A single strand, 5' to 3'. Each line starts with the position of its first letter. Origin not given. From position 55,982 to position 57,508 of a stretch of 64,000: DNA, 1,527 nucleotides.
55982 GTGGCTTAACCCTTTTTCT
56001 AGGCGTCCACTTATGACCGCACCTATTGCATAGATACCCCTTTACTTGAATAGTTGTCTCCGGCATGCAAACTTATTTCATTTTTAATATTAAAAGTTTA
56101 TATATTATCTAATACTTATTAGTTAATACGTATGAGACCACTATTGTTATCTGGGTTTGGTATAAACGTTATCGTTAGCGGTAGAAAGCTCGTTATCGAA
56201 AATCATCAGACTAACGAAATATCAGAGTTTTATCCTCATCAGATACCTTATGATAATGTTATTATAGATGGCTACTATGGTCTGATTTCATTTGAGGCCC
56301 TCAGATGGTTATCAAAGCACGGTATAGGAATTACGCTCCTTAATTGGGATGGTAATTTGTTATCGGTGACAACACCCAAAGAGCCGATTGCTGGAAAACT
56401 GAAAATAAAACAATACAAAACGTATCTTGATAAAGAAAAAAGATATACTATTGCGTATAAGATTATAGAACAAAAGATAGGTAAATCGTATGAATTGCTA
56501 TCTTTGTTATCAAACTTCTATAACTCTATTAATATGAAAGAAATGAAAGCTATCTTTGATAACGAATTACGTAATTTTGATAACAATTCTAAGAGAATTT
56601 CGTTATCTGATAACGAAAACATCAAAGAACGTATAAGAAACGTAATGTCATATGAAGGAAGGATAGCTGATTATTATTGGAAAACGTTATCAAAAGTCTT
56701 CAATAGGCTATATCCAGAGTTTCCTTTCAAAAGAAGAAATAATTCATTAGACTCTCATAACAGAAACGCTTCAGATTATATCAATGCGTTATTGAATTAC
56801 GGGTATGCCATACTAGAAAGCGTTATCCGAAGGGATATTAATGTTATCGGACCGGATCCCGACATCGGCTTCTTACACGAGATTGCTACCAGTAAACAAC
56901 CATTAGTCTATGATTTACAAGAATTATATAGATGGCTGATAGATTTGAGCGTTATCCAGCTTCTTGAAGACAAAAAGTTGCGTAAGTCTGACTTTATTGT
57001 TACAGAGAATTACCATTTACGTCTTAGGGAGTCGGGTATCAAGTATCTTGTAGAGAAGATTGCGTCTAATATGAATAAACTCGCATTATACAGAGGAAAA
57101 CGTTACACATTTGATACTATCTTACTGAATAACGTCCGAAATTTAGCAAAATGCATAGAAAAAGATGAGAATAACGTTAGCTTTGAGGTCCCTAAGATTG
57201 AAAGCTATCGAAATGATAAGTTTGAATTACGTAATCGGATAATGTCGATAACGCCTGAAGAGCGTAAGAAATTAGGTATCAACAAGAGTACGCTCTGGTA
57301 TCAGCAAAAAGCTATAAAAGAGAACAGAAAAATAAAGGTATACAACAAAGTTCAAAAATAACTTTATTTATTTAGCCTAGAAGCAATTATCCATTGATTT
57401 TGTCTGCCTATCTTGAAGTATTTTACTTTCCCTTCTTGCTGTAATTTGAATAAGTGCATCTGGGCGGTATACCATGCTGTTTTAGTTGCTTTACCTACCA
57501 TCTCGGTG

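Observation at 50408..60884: Intact-looking casposon (Cas1 casposase + PolB) inserted at the 3' end of tRNA-Arg(GCG)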

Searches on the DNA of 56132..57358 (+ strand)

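Call 63: search_rna_families(source=L015, start=14900, end=15400, threshold=evalue, max_evalue=0.01, show_alignments=1)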
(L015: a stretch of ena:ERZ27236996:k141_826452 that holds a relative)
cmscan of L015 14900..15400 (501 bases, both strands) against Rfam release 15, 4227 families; matches with E-value up to 0.01: 0.
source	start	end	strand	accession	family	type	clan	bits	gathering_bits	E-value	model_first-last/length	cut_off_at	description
